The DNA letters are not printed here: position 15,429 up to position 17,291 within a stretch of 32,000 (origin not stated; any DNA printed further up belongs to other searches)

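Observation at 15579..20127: DPA-donor module bracketed by two membrane transferases that are neither Emb- nor Aft-sized: candidate novel arabinofuranosyltransferases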

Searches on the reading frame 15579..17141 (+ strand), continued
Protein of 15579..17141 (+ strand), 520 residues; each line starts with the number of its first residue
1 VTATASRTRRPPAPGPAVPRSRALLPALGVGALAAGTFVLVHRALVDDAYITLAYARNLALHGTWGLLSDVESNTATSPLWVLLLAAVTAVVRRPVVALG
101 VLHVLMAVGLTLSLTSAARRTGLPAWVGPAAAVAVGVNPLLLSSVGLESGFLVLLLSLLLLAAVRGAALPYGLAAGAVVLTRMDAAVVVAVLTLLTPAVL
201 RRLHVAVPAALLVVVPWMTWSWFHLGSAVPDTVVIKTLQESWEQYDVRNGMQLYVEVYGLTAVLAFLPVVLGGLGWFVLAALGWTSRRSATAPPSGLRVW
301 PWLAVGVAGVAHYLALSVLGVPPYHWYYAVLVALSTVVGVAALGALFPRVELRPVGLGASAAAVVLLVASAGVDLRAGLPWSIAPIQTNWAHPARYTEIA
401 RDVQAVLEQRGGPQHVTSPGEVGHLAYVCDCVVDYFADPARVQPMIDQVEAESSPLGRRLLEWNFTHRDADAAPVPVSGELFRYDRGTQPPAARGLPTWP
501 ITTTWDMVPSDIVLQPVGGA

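Call 34: search_solved_structures(query=A1, max_evalue=10, show_alignments=3)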
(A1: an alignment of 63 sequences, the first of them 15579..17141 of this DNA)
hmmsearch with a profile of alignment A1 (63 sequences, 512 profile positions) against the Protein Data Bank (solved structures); distinct sequences matched with E-value up to 10: 0.

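Call 39: search_protein_families(library=pfam, proteins=[L042:11546-12523:-, L042:12139-12855:-, L042:12852-14342:-, L042:14339-14821:-, L042:12609-14777:+, L042:4646-6655:-, L042:2800-4005:-, L042:1923-2786:-, L042:685-1926:-, L042:9947-11461:+], max_evalue=0.001)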
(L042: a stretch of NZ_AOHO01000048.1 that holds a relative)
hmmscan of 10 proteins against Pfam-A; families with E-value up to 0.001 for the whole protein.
L042:11546-12523:- (325 aa): 0 families

L042:12139-12855:- (238 aa): 0 families

L042:12852-14342:- (496 aa): 3 families
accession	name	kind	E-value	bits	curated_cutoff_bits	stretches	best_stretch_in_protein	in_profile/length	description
PF10824.14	T7SS_ESX_EspC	-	2e-08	35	23.5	1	5-96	6-98/100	Excreted virulence factor EspC, type VII ESX diderm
PF25547.1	WXG100_2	-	1.8e-07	31.7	27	1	202-327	26-142/150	WXG100 like domain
PF06013.18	WXG100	-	1.9e-07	31.7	27.3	1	203-279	5-81/86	Proteins of 100 residues with WXG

L042:14339-14821:- (160 aa): 1 family
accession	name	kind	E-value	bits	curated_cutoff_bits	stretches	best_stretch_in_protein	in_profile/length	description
PF02575.21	YbaB_DNA_bd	-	7.7e-14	52.1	25.5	1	14-98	3-88/91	YbaB/EbfC DNA-binding family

L042:12609-14777:+ (722 aa): 0 families

L042:4646-6655:- (669 aa): 1 family
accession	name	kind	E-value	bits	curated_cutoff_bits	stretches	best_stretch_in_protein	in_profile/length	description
PF20176.3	DUF6541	-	6e-138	461.4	29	1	18-668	1-645/646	Family of unknown function (DUF6541)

L042:2800-4005:- (401 aa): 4 families
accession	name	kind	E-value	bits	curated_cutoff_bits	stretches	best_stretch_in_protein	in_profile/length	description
PF08282.18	Hydrolase_3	-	5e-53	180.9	20.9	1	137-397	1-255/255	haloacid dehalogenase-like hydrolase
PF00702.32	Hydrolase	-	4.9e-09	37.3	26.4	1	304-365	130-191/191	haloacid dehalogenase-like hydrolase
PF12710.13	HAD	-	6.3e-07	30.4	27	0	305-361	127-188/189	haloacid dehalogenase-like hydrolase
PF05116.19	S6PP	-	9.5e-07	29.1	20.3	1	310-386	147-222/247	Sucrose-6F-phosphate phosphohydrolase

L042:1923-2786:- (287 aa): 0 families

L042:685-1926:- (413 aa): 0 families

L042:9947-11461:+ (504 aa): 0 families

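Call 49: search_solved_structures(query=A2, max_evalue=10, show_alignments=3)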
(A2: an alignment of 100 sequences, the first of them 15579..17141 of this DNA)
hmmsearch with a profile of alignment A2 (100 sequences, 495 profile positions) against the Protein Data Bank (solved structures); distinct sequences matched with E-value up to 10: 2.
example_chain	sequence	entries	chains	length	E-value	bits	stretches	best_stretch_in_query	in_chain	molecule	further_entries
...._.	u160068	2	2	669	4.9e-05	25.1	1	17-281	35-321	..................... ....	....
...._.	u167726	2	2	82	0.0065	18.1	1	308-360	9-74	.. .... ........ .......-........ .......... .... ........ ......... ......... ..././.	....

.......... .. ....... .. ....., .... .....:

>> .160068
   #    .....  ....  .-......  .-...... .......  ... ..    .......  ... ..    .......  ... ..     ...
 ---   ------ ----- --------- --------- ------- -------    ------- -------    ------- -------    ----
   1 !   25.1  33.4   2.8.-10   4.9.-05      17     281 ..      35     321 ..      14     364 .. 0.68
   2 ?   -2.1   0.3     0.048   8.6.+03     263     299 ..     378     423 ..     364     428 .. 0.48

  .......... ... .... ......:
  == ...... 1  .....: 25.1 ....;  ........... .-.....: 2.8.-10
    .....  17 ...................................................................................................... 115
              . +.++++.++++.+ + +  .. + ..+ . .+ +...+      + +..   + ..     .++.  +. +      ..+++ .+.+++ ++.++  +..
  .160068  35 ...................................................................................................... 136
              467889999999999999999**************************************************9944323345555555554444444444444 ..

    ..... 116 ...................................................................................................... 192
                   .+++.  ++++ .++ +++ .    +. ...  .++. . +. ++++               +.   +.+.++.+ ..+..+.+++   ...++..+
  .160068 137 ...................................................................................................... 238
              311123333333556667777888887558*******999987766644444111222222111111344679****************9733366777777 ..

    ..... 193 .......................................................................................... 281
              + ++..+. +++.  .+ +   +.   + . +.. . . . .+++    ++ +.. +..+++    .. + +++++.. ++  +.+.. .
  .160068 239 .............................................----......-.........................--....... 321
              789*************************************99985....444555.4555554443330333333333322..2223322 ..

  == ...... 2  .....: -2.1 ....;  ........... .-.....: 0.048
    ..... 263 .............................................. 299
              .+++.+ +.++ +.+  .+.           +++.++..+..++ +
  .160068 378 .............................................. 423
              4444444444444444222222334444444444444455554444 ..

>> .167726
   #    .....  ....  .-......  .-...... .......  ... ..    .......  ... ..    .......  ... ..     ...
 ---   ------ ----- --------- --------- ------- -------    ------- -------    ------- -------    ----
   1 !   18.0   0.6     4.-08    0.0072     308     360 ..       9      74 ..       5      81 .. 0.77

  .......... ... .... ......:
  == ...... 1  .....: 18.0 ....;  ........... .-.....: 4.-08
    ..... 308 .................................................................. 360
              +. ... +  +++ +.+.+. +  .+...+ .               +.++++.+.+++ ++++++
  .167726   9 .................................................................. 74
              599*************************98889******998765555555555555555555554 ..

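Call 79: search_protein_families(library=pfam, proteins=[L045:1214-2266:-, L045:2321-3703:-, L045:3870-4922:+, L045:4933-6105:-, L045:6141-8243:+, L045:12971-13993:+, L045:14069-15301:-, L045:15377-15859:+, L045:15943-16725:+, L045:17446-18678:+], max_evalue=0.001)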
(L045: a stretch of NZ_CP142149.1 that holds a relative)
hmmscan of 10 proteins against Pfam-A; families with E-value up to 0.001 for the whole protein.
L045:1214-2266:- (350 aa): 5 families
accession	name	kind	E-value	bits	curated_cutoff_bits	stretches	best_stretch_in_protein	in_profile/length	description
PF13377.12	Peripla_BP_3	-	2.1e-32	113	26.5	1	192-349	2-166/167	Periplasmic binding protein-like domain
PF00532.27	Peripla_BP_1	-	1e-25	91.2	22.2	1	86-325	2-259/281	Periplasmic binding proteins and sugar binding domain of LacI family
PF00356.27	LacI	-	4.5e-17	62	27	1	29-74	1-46/46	Bacterial regulatory proteins, lacI family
PF13407.12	Peripla_BP_4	-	7.1e-14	52.4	35.1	1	88-330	1-257/258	Periplasmic binding protein domain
PF12802.13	MarR_2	-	0.00097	19.7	27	0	28-49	21-42/61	MarR family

L045:2321-3703:- (460 aa): 2 families
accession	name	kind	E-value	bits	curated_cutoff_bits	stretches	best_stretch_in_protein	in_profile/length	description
PF00324.27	AA_permease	-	8.8e-126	420.8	24.6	1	19-457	2-467/470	Amino acid permease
PF13520.12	AA_permease_2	-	3.1e-39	135.5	27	1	18-430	5-416/427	Amino acid permease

L045:3870-4922:+ (350 aa): 1 family
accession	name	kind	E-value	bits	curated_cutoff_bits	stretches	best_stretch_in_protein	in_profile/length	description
PF00199.24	Catalase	-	1.7e-27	96.9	25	1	67-340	45-332/383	Catalase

L045:4933-6105:- (390 aa): 1 family
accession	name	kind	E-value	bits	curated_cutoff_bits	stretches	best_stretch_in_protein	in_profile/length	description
PF00291.31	PALP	-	5.6e-63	213.5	35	1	81-377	1-295/295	Pyridoxal-phosphate dependent enzyme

L045:6141-8243:+ (700 aa): 3 families
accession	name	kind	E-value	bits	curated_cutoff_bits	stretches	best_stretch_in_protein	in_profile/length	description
PF07690.21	MFS_1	-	4.9e-52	177.4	33.4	1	50-442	2-347/347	Major Facilitator Superfamily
PF06609.19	TRI12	-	2.4e-19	69.7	23.2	1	17-463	18-479/599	Fungal trichothecene efflux pump (TRI12)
PF00083.30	Sugar_tr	-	2.3e-11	43.7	22.3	1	80-213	48-187/452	Sugar (and other) transporter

L045:12971-13993:+ (340 aa): 2 families
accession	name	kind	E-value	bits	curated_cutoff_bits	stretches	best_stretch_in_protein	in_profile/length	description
PF21686.3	LigD_Prim-Pol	-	5.4e-93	311.7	27.4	1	59-313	1-254/254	LigD, primase-polymerase domain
PF01896.25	DNA_primase_S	-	2.2e-12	48.1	26.8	1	164-286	3-163/163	DNA primase small subunit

L045:14069-15301:- (410 aa): 4 families
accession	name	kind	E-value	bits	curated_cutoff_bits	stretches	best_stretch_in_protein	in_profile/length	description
PF00108.29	Thiolase_N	-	2.6e-63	214.2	26.4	1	18-279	2-259/260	Thiolase, N-terminal domain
PF02803.24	Thiolase_C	-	7.5e-44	148.7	27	1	287-409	1-123/123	Thiolase, C-terminal domain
PF00109.32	ketoacyl-synt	-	9.6e-05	22.5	20.8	1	96-134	166-204/252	Beta-ketoacyl synthase, N-terminal domain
PF22691.2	Thiolase_C_1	-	0.00033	20.8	28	0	305-349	15-59/144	Thiolase C-terminal domain-like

L045:15377-15859:+ (160 aa): 2 families
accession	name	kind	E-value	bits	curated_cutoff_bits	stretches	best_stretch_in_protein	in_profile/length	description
PF01638.23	HxlR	-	1.1e-21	76.8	20.8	1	29-116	1-89/91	HxlR-like helix-turn-helix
PF01022.26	HTH_5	-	0.00078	19.7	22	0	37-78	9-47/47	Bacterial regulatory protein, arsR family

L045:15943-16725:+ (260 aa): 7 families
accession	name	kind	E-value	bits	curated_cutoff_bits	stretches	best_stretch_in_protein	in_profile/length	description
PF13460.12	NAD_binding_10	-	5.4e-17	62.7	27.2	1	11-137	1-145/184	NAD(P)H-binding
PF05368.20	NmrA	-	2.8e-13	50.6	27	1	6-133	4-148/298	NmrA-like family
PF01370.27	Epimerase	-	1.2e-10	41.6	20.9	1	7-74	1-74/240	NAD dependent epimerase/dehydratase family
PF04321.23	RmlD_sub_bind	-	9.6e-06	25.3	27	1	6-73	2-61/287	RmlD substrate binding domain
PF08659.16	KR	-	0.00054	20.4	22.6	1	7-67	3-63/180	KR domain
PF16363.11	GDP_Man_Dehyd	-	0.00059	19.8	27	1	8-39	1-32/332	GDP-mannose 4,6 dehydratase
PF01073.25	3Beta_HSD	-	0.00075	19.1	22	0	8-72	1-75/280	3-beta hydroxysteroid dehydrogenase/isomerase family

L045:17446-18678:+ (410 aa): 1 family
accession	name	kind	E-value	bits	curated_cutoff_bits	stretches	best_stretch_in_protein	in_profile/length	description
PF03583.20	LIP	-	1.9e-61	208.4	23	1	146-406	14-283/286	Secretory lipase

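Call 86: search_protein_families(library=pfam, alignment_id=A1, max_evalue=0.01)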
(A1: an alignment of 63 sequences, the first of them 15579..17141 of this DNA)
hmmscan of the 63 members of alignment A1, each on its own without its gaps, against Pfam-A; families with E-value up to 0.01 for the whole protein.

A. member 1, window:15579-17141:+ (520 aa): 0 families

B. families by the number of members that match (of 63 scanned): 2 families
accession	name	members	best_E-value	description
PF09594.16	GT87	4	0.00041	Glycosyltransferase family 87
PF01770.24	Folate_carrier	1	0.0021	Reduced folate carrier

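Call 88: search_protein_families(library=pfam, proteins=[L021:2683-3645:+, L021:3789-4721:+, L021:4688-6010:+, L021:5970-6902:+, L021:8223-9815:+, L021:12153-13325:+, L021:13413-16055:-, L021:17416-18738:+, L021:18714-20006:+, L021:19964-20866:+], max_evalue=0.001)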
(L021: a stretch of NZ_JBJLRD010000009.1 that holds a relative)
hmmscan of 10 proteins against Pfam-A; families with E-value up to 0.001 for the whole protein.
L021:2683-3645:+ (320 aa): 1 family
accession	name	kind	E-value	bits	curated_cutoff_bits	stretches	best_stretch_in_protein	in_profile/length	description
PF02668.22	TauD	-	4.6e-66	223.9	27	1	43-308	2-267/267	Taurine catabolism dioxygenase TauD, TfdA family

L021:3789-4721:+ (310 aa): 1 family
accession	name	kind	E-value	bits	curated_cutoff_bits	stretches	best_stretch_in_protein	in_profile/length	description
PF04069.17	OpuAC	-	1.5e-45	156.3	21.2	1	32-298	2-257/257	Substrate binding domain of ABC-type glycine betaine transport system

L021:4688-6010:+ (440 aa): 4 families
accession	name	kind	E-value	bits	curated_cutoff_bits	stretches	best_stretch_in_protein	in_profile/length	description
PF00005.33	ABC_tran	-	8.5e-35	120.8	25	1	57-204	2-136/137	ABC transporter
PF00571.33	CBS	-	2.3e-09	37.9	24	0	353-404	3-56/57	CBS domain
PF13304.12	AAA_21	-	3.5e-07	31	27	1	167-238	228-301/304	AAA domain, putative AbiEii toxin, Type IV TA system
PF13191.12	AAA_16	-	0.00019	22.4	32.6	1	65-203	23-104/167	AAA ATPase domain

L021:5970-6902:+ (310 aa): 1 family
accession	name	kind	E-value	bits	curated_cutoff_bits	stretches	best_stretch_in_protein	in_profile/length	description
PF00528.27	BPD_transp_1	-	6.2e-27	95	26.4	1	119-286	1-181/184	Binding-protein-dependent transport system inner membrane component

L021:8223-9815:+ (530 aa): 2 families
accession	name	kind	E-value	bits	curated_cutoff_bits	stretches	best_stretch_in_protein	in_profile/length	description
PF01145.31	Band_7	-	4.8e-22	79.3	23.6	1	52-243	2-173/176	SPFH domain / Band 7 family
PF15975.10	Flot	-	8.3e-06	26.3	27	1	390-470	2-84/124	Flotillin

L021:12153-13325:+ (390 aa): 2 families
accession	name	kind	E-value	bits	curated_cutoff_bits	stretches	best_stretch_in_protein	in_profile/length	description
PF06441.18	EHN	-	7.4e-15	55.5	22.8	1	29-131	8-107/107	Epoxide hydrolase N terminus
PF00561.26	Abhydrolase_1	-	2.6e-09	37.5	25.8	1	116-237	1-119/245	alpha/beta hydrolase fold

L021:13413-16055:- (880 aa): 1 family
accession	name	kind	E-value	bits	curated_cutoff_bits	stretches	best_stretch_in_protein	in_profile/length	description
PF01425.27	Amidase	-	4.2e-65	221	27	1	396-828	2-444/445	Amidase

L021:17416-18738:+ (440 aa): 1 family
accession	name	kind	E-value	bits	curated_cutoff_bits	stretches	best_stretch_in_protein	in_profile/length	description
PF00266.25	Aminotran_5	-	6e-22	78.6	21.5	1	48-213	39-207/371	Aminotransferase class-V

L021:18714-20006:+ (430 aa): 3 families
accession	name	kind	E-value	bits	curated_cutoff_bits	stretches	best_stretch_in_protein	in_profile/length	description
PF01546.33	Peptidase_M20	-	3.1e-20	73.4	24.6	1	88-415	1-204/206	Peptidase family M20/M25/M40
PF04389.22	Peptidase_M28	-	3.7e-06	27.2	21.3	1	72-154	1-78/193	Peptidase family M28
PF07687.19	M20_dimer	-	1.5e-05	25.3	21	1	223-317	4-100/107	Peptidase dimerisation domain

L021:19964-20866:+ (300 aa): 2 families
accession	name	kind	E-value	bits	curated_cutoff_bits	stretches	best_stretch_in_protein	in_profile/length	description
PF01418.23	HTH_6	-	6.3e-08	32.9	28.3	1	27-86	4-63/77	Helix-turn-helix domain, rpiR family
PF01380.27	SIS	-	8.9e-07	29.2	25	1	145-269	2-129/131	SIS domain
